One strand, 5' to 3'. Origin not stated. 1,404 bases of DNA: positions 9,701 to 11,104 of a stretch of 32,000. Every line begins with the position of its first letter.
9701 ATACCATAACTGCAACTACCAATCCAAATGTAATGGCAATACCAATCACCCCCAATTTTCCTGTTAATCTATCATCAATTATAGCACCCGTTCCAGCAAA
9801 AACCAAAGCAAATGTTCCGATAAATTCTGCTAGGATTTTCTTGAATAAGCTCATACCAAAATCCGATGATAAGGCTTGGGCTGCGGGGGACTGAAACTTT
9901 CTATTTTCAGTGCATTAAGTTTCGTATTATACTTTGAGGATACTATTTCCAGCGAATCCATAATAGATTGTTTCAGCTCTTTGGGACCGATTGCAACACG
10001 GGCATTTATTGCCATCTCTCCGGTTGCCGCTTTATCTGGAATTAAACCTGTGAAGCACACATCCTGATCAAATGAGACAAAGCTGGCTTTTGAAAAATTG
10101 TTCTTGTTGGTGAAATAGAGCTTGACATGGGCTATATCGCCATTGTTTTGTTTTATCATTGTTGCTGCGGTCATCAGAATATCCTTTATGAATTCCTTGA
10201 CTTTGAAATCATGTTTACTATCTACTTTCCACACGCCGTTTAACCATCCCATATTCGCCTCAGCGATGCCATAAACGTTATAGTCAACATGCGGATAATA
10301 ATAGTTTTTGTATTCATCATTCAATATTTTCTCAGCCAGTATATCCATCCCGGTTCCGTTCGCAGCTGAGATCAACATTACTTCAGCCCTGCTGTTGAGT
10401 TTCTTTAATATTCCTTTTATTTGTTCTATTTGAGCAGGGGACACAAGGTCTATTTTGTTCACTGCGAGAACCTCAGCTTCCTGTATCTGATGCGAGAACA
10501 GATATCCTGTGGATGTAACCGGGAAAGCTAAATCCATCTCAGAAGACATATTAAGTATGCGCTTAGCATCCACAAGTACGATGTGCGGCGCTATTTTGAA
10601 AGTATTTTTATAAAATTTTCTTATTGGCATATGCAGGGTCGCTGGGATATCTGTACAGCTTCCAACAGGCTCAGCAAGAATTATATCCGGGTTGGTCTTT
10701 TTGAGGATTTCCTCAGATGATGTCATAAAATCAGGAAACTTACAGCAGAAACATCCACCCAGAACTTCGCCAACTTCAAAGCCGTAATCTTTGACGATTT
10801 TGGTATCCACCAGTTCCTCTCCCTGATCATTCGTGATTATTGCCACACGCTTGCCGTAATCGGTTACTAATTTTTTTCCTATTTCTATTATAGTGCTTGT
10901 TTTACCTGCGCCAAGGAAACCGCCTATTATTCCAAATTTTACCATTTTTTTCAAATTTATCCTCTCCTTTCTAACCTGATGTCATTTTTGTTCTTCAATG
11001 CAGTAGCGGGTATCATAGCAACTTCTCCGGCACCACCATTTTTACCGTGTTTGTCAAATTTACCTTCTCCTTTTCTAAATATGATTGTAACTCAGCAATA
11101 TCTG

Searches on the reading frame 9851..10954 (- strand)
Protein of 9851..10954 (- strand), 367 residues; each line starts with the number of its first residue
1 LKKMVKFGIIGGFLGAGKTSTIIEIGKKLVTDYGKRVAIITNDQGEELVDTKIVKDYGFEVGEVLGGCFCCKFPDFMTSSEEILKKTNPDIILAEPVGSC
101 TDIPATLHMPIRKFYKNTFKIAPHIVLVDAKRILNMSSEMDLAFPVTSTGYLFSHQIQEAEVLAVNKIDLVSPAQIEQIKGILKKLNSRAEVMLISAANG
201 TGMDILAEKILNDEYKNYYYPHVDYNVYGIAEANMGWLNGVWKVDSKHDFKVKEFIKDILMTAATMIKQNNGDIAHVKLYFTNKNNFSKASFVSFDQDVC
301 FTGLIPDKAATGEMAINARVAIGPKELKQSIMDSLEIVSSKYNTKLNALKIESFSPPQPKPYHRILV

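Call 4: search_protein_families(library=pfam, proteins=[window:9851-10954:-], max_evalue=0.01)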
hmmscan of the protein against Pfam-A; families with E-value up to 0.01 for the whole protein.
window:9851-10954:- (367 aa): 2 families
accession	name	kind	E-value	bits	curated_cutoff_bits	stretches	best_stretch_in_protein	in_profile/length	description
PF02492.25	cobW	-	2.5e-28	99.3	20.7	1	9-193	4-179/180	CobW/HypB/UreG, nucleotide-binding domain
PF16897.10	MMR_HSR1_Xtn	-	0.00016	22.1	35.2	1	162-211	59-101/106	C-terminal region of MMR_HSR1 domain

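Call 6: search_protein_families(library=ncbifam, proteins=[window:9851-10954:-], max_evalue=0.001)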
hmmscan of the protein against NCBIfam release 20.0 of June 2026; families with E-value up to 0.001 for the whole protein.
window:9851-10954:- (367 aa): 7 families
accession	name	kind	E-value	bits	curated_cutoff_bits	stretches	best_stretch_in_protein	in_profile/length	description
NF041053.1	CobW_rel_Se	equivalog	4e-22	78.8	180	1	10-210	6-194/195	CobW-related selenoprotein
NF038288.1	chaper_GTP_ZigA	equivalog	1.1e-15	57.5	600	1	9-199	5-213/390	zinc metallochaperone GTPase ZigA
TIGR02475.1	CobW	equivalog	3.5e-15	55.7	332.1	1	5-200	4-214/342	cobalamin biosynthesis protein CobW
NF008578.0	PRK11537.1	equivalog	1.6e-09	37.4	361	1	5-194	4-184/318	GTPase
TIGR00073.1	hypB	equivalog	1.7e-08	34.2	121.2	1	155-211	153-211/217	hydrogenase nickel incorporation protein HypB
NF000908.1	PRK00089.1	equivalog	4.7e-05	22.8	237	1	157-221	109-175/291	GTPase Era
NF007775.0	PRK10463.1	equivalog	0.00056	19.4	385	0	153-205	225-279/290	hydrogenase nickel incorporation protein HypB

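Call 47: find_homologous_proteins(query=window:9851-10954:-, max_evalue=1e-10)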
Query window:9851-10954:- (367 aa): 7550 proteins with E <= 1e-10 among 8000 candidates; the best 120 are listed.
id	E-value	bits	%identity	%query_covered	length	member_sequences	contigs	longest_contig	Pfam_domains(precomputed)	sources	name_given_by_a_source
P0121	3.4e-241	817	100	99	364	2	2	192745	PF02492.26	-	-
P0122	3.5e-215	732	89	100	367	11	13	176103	PF02492.26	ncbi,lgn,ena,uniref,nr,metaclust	ncbi:MAG: cobalamin biosynthesis protein [Candidatus Methanoperedens nitroreducens]|uniref:Cobalamin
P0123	3.4e-214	728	89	99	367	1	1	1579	PF02492.26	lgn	-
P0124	7.8e-213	724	87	99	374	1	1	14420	PF02492.26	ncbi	-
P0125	4.2e-198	676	81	100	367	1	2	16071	PF02492.26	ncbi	-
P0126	7.1e-188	642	79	99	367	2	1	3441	PF02492.26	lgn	-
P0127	8.6e-126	438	54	96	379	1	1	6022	PF02492.26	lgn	-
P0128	2.7e-125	436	58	99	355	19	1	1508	PF02492.26,PF16897.11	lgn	-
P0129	8.0e-124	431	52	99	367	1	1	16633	PF02492.26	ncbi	ncbi:MAG: GTP-binding protein [Candidatus Geothermarchaeales archaeon]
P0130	1.0e-121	424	52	99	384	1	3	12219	PF02492.26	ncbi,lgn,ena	-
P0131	5.4e-121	422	55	98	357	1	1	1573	PF02492.26,PF03308.23,PF16897.11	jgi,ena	-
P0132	1.5e-115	404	52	99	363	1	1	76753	PF02492.26,PF16897.11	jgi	-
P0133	1.5e-113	397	49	99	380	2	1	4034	PF02492.26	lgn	-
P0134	4.2e-113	396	49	99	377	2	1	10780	PF02492.26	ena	-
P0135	4.8e-111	389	50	98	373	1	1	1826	PF02492.26,PF03308.23,PF25199.2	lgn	-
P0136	2.1e-110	387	48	99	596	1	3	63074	PF02492.26,PF00230.26,PF03308.23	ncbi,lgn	-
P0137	3.5e-110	386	49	99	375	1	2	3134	PF02492.26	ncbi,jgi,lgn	-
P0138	1.0e-109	385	48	99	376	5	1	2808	PF02492.26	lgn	-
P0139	1.7e-109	384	48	98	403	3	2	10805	PF02492.26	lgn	-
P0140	7.1e-109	382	49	99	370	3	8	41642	PF02492.26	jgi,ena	-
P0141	1.1e-108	381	50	99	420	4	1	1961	PF02492.26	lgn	-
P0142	2.9e-107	377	47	97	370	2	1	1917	PF02492.26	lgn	-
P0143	4.0e-107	376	48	99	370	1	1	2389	PF02492.26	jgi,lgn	-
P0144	7.2e-107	375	48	98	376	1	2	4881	PF02492.26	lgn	-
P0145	7.6e-107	375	48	97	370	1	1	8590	PF02492.26,PF25199.2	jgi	-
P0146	4.6e-105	370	46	99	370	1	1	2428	PF02492.26,PF03308.23,PF25199.2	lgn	-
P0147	1.6e-104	368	45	95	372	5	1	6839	PF02492.26,PF16897.11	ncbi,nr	ncbi:MAG: hypothetical protein HXS44_13950 [Theionarchaea archaeon]|nr:hypothetical protein [Theiona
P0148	9.2e-104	365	45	99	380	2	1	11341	PF02492.26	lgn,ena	-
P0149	9.0e-102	359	44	99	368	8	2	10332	PF02492.26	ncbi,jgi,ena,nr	ncbi:hypothetical protein DRO58_01535 [Candidatus Bathyarchaeota archaeon]|nr:MAG: hypothetical prot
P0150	2.8e-100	354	43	99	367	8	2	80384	PF02492.26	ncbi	ncbi:MAG: GTP-binding protein [Nitrososphaerales archaeon]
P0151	9.2e-100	352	43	100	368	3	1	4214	PF02492.26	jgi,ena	-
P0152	1.3e-99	352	44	100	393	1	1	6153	PF02492.26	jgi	-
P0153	2.2e-99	351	43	100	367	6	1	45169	PF02492.26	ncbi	ncbi:MAG: GTP-binding protein [Nitrososphaerales archaeon]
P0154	2.8e-99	350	44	99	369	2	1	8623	PF02492.26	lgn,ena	-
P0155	4.4e-98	347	43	99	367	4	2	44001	PF02492.26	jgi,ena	jgi:G3E family GTPase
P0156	5.8e-98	346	42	99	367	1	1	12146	PF02492.26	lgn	-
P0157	9.6e-98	345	43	99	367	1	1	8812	PF02492.26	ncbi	ncbi:MAG: GTP-binding protein [Nitrososphaerales archaeon]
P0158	1.9e-97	344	43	99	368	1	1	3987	PF02492.26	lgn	-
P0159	5.1e-97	343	42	99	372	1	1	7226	PF02492.26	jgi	-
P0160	5.2e-97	343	45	99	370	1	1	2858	PF02492.26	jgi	jgi:G3E family GTPase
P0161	6.0e-97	343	46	99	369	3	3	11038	PF02492.26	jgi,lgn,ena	jgi:G3E family GTPase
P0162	1.9e-96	341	44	99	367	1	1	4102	PF02492.26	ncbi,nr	ncbi:MAG: hypothetical protein H3Z52_09665 [archaeon]|nr:hypothetical protein [archaeon]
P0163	2.0e-96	341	44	99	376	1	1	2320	PF02492.26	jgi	-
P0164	4.0e-96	340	42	97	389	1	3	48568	PF02492.26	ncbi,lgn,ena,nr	ncbi:MAG: hypothetical protein ISS45_01110 [Candidatus Omnitrophica bacterium]|nr:hypothetical prote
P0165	6.7e-96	339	42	100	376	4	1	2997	PF02492.26,PF00009.34,PF16897.11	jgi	-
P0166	4.0e-95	337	44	98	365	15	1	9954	PF02492.26,PF03308.23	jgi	-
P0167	4.0e-94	334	45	98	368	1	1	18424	PF02492.26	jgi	jgi:G3E family GTPase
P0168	2.1e-93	331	43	98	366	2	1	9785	PF02492.26,PF00009.34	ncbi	ncbi:MAG: GTP-binding protein [Candidatus Nezhaarchaeales archaeon]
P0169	2.8e-92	327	44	100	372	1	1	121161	PF02492.26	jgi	-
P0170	4.2e-91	324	41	98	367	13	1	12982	PF02492.26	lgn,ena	-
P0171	8.8e-91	323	42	99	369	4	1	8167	PF02492.26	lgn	-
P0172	8.2e-90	319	42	99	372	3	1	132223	PF02492.26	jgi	-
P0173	1.4e-89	319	41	99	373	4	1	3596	PF02492.26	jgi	-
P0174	1.5e-87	312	42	97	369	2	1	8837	PF02492.26,PF25199.2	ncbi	ncbi:MAG: GTP-binding protein [Candidatus Bathyarchaeia archaeon]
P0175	8.7e-87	309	43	97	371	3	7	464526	PF02492.26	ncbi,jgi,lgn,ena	ncbi:MAG: GTP-binding protein [Candidatus Bathyarchaeia archaeon]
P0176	3.3e-86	308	43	98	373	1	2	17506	PF02492.26,PF25199.2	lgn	-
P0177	8.0e-86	306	42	97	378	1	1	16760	PF02492.26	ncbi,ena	-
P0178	1.0e-85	306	42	97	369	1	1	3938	PF02492.26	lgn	-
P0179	2.9e-84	301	41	99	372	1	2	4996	PF02492.26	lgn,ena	-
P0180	3.1e-84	301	41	97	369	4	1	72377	PF02492.26,PF25199.2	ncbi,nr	ncbi:hypothetical protein KEJ27_05270 [Candidatus Bathyarchaeota archaeon]|nr:hypothetical protein [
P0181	4.0e-83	297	41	97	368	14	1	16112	PF02492.26,PF25199.2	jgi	-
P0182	2.1e-82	295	41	97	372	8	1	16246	PF02492.26,PF25199.2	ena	-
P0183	4.5e-78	281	38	98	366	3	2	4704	PF02492.26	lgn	-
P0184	1.1e-77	280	38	99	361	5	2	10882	PF02492.26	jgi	-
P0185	2.8e-77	278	38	99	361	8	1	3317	PF02492.26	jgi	jgi:G3E family GTPase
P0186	5.0e-77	277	40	99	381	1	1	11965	PF02492.26,PF03308.23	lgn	-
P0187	2.1e-76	275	39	97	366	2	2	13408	PF02492.26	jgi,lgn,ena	-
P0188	2.5e-76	275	38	96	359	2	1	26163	PF02492.26,PF00009.34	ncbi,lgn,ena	-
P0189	5.0e-76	274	39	98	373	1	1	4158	PF02492.26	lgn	-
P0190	9.5e-76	273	39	98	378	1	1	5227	PF02492.26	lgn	-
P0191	2.9e-75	272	39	99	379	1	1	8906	PF02492.26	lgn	-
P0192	1.2e-74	269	38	97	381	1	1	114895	PF02492.26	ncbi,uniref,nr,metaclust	ncbi:GTP-binding protein [Clostridium ljungdahlii]|uniref:Putative metal chaperone YciC n=1 Tax=Clos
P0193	5.7e-74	267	39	98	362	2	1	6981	PF02492.26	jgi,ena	-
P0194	8.1e-74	267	37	96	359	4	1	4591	PF02492.26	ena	-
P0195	2.1e-73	265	37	98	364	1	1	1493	PF02492.26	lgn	-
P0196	2.8e-73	265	38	99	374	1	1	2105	PF02492.26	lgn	-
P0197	5.5e-73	264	38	99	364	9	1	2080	PF02492.26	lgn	-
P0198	1.0e-72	263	38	97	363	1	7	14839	PF02492.26,PF03308.23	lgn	-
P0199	1.4e-72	263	38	98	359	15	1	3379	PF02492.26,PF00154.28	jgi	jgi:G3E family GTPase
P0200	1.5e-72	263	39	99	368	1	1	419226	PF02492.26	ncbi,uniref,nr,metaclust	ncbi:GTP-binding protein [Cellulosilyticum sp. I15G10I2]|uniref:GTP-binding protein n=1 Tax=Cellulos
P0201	3.7e-72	261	38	98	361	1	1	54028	PF02492.26,PF03308.23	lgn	-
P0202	5.7e-72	261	38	98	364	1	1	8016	PF02492.26,PF03308.23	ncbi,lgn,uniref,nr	ncbi:CobW/HypB/UreG, nucleotide-binding domain [Caldanaerobius fijiensis DSM 17918]|uniref:CobW/HypB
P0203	6.8e-72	260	37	98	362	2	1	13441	PF02492.26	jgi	-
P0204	6.9e-72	260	38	98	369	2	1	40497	PF02492.26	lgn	-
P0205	7.2e-72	260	40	99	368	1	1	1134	PF02492.26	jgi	jgi:G3E family GTPase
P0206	9.8e-72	260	37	97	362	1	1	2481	PF02492.26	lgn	-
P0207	1.2e-71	260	40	99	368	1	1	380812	PF02492.26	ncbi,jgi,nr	ncbi:MAG: cobalamin synthesis protein [Clostridia bacterium]|jgi:Ni2+-binding GTPase involved in mat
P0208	1.3e-71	259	38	98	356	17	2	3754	PF02492.26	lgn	-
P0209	1.6e-71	259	37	97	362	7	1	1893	PF02492.26,PF16897.11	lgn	-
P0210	2.0e-71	259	38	97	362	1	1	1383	PF02492.26,PF03308.23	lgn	-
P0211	3.3e-71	258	38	99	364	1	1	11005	PF02492.26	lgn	-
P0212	4.6e-71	258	40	99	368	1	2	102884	PF02492.26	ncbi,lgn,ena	-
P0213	4.9e-71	258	35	99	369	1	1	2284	PF02492.26,PF03308.23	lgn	-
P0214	1.3e-70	256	37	98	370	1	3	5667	PF02492.26,PF03308.23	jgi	jgi:Ni2+-binding GTPase involved in maturation of urease and hydrogenase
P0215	1.6e-70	256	38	97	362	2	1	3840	PF02492.26,PF16897.11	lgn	-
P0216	1.9e-70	256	37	98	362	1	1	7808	PF02492.26,PF03308.23,PF16897.11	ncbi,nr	ncbi:hypothetical protein H5T89_11570 [bacterium]|nr:hypothetical protein [bacterium]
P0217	2.6e-70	255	37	97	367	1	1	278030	PF02492.26,PF25199.2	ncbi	-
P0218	3.7e-70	255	38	97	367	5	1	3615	PF02492.26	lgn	-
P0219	3.8e-70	255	36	99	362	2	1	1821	PF02492.26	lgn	-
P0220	5.2e-70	254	35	96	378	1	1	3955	PF02492.26,PF03308.23,PF25199.2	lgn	-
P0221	6.0e-70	254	36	98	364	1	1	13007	PF02492.26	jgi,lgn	-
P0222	6.7e-70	254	37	98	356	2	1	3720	PF02492.26,PF00009.34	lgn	-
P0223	7.0e-70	254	37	97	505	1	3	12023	PF02492.26,PF03551.21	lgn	-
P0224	7.7e-70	254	37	97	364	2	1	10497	PF02492.26,PF03308.23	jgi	-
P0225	7.9e-70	254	39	98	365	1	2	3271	PF02492.26,PF03308.23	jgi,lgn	jgi:G3E family GTPase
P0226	8.1e-70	254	37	97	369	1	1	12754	PF02492.26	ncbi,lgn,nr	ncbi:MAG: cobalamin biosynthesis protein P47K [Anaerolineae bacterium]|nr:cobalamin biosynthesis pro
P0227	8.6e-70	254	37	97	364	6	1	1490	PF02492.26,PF03308.23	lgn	-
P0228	9.9e-70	253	39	98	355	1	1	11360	PF02492.26,PF00009.34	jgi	jgi:G3E family GTPase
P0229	1.1e-69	253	37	98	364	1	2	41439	PF02492.26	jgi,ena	-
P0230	1.5e-69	253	38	98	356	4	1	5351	PF02492.26,PF00448.29,PF03308.23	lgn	-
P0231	1.8e-69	252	38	99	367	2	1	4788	PF02492.26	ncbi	ncbi:MAG: GTP-binding protein [Niameybacter sp.]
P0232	3.5e-69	252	36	99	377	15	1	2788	PF02492.26,PF25199.2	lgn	-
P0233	3.7e-69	251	37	99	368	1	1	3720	PF02492.26,PF03308.23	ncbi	-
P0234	4.2e-69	251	36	97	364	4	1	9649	PF02492.26,PF03308.23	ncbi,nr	ncbi:MAG TPA: cobalamin biosynthesis protein P47K [Clostridiaceae bacterium]|nr:cobalamin biosynthes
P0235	5.5e-69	251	37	98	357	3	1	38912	PF02492.26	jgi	jgi:G3E family GTPase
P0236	7.5e-69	250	36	99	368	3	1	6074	PF02492.26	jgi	-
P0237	9.9e-69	250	37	97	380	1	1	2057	PF02492.26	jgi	jgi:Ni2+-binding GTPase involved in maturation of urease and hydrogenase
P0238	1.1e-68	250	37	99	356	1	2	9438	PF02492.26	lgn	-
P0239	1.2e-68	250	35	97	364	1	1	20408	PF02492.26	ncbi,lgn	-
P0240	1.4e-68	250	37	98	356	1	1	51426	PF02492.26,PF00448.29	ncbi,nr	ncbi:MAG: putative GTP-binding protein YjiA [Methanomassiliicoccales archaeon PtaU1.Bin124]|nr:MAG:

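Call 48: find_encoding_contigs(protein=P0129, flank=7000, max_places=1)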
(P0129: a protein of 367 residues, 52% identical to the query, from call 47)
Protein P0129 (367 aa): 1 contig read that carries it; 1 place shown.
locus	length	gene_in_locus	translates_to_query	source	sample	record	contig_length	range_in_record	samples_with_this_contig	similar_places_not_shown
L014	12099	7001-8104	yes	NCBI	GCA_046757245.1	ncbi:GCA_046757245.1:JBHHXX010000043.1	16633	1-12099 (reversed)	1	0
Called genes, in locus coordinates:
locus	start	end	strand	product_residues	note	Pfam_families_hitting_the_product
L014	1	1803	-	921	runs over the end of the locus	PF01411:tRNA-synt_2c, PF07973:tRNA_SAD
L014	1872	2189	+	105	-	PF00428:Ribosomal_60s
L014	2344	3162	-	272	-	PF03358:FMN_red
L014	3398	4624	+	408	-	PF00682:HMGL-like, PF22617:HCS_D2 (faint)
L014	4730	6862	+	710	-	PF02629:CoA_binding, PF13380:CoA_binding_2, PF13607:Succ_CoA_lig, PF19045:Ligase_CoA_2, PF13549:ATP-grasp_5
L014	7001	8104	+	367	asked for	PF02492:cobW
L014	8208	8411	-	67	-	-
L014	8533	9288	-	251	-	PF02596:DUF169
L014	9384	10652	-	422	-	PF07690:MFS_1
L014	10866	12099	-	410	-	PF00682:HMGL-like, PF22617:HCS_D2 (faint)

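Call 49: find_encoding_contigs(protein=P0136, flank=7000, max_places=1)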
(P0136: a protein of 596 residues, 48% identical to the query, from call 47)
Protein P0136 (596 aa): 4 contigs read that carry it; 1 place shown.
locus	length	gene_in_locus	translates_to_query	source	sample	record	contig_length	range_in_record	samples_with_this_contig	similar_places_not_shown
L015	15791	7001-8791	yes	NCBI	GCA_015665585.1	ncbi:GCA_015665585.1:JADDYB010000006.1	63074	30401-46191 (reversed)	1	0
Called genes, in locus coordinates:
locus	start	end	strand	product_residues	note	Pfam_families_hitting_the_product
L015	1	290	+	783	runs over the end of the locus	PF01326:PPDK_N, PF00391:PEP-utilizers, PF02896:PEP-utilizers_C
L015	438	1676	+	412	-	PF04894:Nre_N, PF04895:Nre_C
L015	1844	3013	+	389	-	PF01926:MMR_HSR1, PF02421:FeoB_N (weak), PF08438:YGR210-like_G4, PF02824:TGS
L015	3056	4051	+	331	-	PF05763:DUF835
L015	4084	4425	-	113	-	PF02627:CMD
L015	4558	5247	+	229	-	PF00702:Hydrolase, PF13419:HAD_2, PF13242:Hydrolase_like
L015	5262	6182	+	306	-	PF00753:Lactamase_B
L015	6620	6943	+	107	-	PF06953:ArsD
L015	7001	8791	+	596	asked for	PF00230:MIP, PF03308:MeaB (faint), PF02492:cobW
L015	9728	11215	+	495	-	PF04055:Radical_SAM, PF13353:Fer4_12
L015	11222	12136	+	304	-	PF03773:ArsP_1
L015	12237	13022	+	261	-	PF01135:PCMT, PF13489:Methyltransf_23, PF01209:Ubie_methyltran, PF06325:PrmA, PF08241:Methyltransf_11, PF08242:Methyltransf_12, PF13649:Methyltransf_25, PF13847:Methyltransf_31, +3 more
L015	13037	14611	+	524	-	PF13320:GH123_cat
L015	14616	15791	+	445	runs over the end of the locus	PF01523:PmbA_TldD_1st, PF19290:PmbA_TldD_2nd, PF19289:PmbA_TldD_3rd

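Call 50: find_encoding_contigs(protein=P0130, flank=7000, max_places=1)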
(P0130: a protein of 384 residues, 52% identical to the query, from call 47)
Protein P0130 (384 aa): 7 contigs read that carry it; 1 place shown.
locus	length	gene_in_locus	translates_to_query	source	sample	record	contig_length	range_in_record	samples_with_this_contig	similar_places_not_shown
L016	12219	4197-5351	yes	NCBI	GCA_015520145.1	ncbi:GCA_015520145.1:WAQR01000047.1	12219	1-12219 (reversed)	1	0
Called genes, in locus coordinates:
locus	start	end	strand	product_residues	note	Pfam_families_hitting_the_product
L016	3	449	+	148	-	?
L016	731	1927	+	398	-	PF00266:Aminotran_5, PF01212:Beta_elim_lyase (weak)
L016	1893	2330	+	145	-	PF01592:NifU_N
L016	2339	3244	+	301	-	PF02445:NadA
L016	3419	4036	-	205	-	-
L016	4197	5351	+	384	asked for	PF02492:cobW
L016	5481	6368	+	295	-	PF01913:FTR, PF02741:FTR_C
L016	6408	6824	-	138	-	PF01325:Fe_dep_repress, PF02742:Fe_dep_repr_C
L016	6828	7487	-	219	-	PF02742:Fe_dep_repr_C, PF04023:FeoA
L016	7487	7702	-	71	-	-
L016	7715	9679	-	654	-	PF01926:MMR_HSR1, PF02421:FeoB_N, PF17910:FeoB_Cyto, PF07670:Gate, PF07664:FeoB_C, PF07670:Gate (weak)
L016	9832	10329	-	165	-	PF12840:HTH_20, PF01022:HTH_5, PF01978:TrmB (faint), PF14478:DUF4430 (weak)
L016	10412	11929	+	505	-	PF12801:Fer4_5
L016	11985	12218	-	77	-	?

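Call 52: search_protein_families(library=ncbifam, proteins=[L015:9728-11215:+, L015:12237-13022:+], max_evalue=0.00001)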
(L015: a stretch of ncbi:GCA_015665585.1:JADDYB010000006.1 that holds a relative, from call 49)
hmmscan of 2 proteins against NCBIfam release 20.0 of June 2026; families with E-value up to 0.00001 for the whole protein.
L015:9728-11215:+ (495 aa): 73 families (the best 25 are shown)
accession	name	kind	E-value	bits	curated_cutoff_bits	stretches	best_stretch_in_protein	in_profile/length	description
NF038107.1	rSAM_NF038107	equivalog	1.8e-48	165.5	600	1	1-444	1-433/444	Cys-every-fifth radical SAM/SPASM peptide maturase CefB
TIGR04463.1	rSAM_vs_C_rich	equivalog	1.7e-43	149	525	1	7-429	2-412/438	TIGR04463 family radical SAM/SPASM RiPP maturase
TIGR04334.1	rSAM_Clo7bot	equivalog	8.3e-34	117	600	1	3-428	2-419/440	radical SAM/SPASM domain Clo7bot peptide maturase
NF041298.1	rSAM_mat_DynA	equivalog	9e-34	117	450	1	94-412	5-322/356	dynobactin maturation radical SAM/SPASM protein DynA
TIGR04280.1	geopep_mat_rSAM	hypoth_equivalog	4.7e-32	111.5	400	1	38-424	37-405/428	geopeptide radical SAM maturase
NF047865.1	rSAM_PapB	equivalog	1.8e-30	106.3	340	1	98-422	11-327/330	PapB family radical SAM/SPASM ranthipeptide maturase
NF052473.1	rSAM_FlmE_OhkG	exception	2.6e-28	99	500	1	3-284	3-300/481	FlmE/OhkG family radical SAM/SPASM peptide maturase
TIGR03974.1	rSAM_six_Cys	equivalog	2e-26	92.9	425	1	71-424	78-429/451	thioether cross-link-forming SCIFF peptide maturase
NF040492.1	not_ScfB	exception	2.3e-24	86.1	855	1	62-426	62-430/450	ScfB-related radical SAM/SPASM orphan maturase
TIGR04064.1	rSAM_nif11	equivalog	2.3e-24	86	518.7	2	90-239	78-227/459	nif11-like peptide radical SAM maturase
TIGR03942.1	sulfatase_rSAM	equivalog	3.4e-23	82.3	349.45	1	97-419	8-332/363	anaerobic sulfatase maturase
TIGR04163.1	rSAM_cobopep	equivalog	2.8e-21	75.8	375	1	57-417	33-393/428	peptide-modifying radical SAM enzyme CbpB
TIGR03906.1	quino_hemo_SAM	equivalog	5.1e-21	74.9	453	1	4-441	9-447/467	quinohemoprotein amine dehydrogenase maturation protein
TIGR02668.1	moaA_archaeal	equivalog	8.7e-21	74.2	325.25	1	99-320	19-222/303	GTP 3',8-cyclase MoaA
NF041707.1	rSAM_YhhB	equivalog_domain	1.3e-20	73.7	445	1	99-238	11-154/369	cyclophane-forming radical SAM/SPASM peptide maturase YhhB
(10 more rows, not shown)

L015:12237-13022:+ (261 aa): 36 families (the best 25 are shown)
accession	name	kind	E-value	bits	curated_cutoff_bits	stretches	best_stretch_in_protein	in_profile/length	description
NF008823.0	PRK11873.1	subfamily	4.3e-91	305.2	263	1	2-261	2-267/272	arsenite methyltransferase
NF041537.1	ArsM_AhpD_UU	exception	1.7e-57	194.8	510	1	4-218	10-225/345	arsenite methyltransferase/AhpD domain selenoprotein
NF047649.1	MTase_UXPK_star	exception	1.4e-53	181.7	460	1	4-221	10-229/283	methyltransferase/UXPK-star double selenoprotein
NF041536.1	ArsM_DUF2284_UU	exception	2.8e-53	180.9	575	1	3-221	9-228/459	arsenite methyltransferase/DUF2284 domain selenoprotein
NF040538.1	methyl_ArsM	equivalog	1e-44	153.2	500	2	134-225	167-260/356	arsinothricin biosynthesis methyltransferase ArsM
NF038099.1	AsSugarArsM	exception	4e-32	111.7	400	1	9-221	4-219/321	arsenosugar biosynthesis arsenite methyltransferase ArsM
NF040539.1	AST_met_ArsM_2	exception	1.4e-29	103.7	240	1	73-223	60-213/262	putative arsinothricin biosynthesis methyltransferase ArsM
NF045667.1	MTase_DVU1556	equivalog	1.2e-25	90.2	155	1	65-222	18-167/213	DVU_1556 family methyltransferase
NF001244.0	PRK00216.1-5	equivalog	2.4e-16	59.7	216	1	68-177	47-157/236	bifunctional demethylmenaquinone methyltransferase/2-methoxy-6-polyprenyl-1,4-benzoquinol methylase UbiE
TIGR02072.1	BioC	equivalog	4.9e-16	59.3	184.95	1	72-182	37-140/244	malonyl-ACP O-methyltransferase BioC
TIGR01934.1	MenG_MenH_UbiE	subfamily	3.4e-15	56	158.35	1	68-180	38-148/223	ubiquinone/menaquinone biosynthesis methyltransferase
NF001243.0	PRK00216.1-4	equivalog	7.2e-15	55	235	1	69-171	47-149/237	demethylmenaquinone methyltransferase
TIGR02752.1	MenG_heptapren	equivalog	2.4e-14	53.4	419.85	1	70-172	46-148/231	demethylmenaquinone methyltransferase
NF001240.0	PRK00216.1-1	equivalog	1.9e-13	50.1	378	1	64-171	58-166/251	bifunctional demethylmenaquinone methyltransferase/2-methoxy-6-polyprenyl-1,4-benzoquinol methylase UbiE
NF052510.1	methyltran_MpqE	exception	2.9e-13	49.7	335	1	63-171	40-149/234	methyl-plastoquinone biosynthesis methyltransferase MpqE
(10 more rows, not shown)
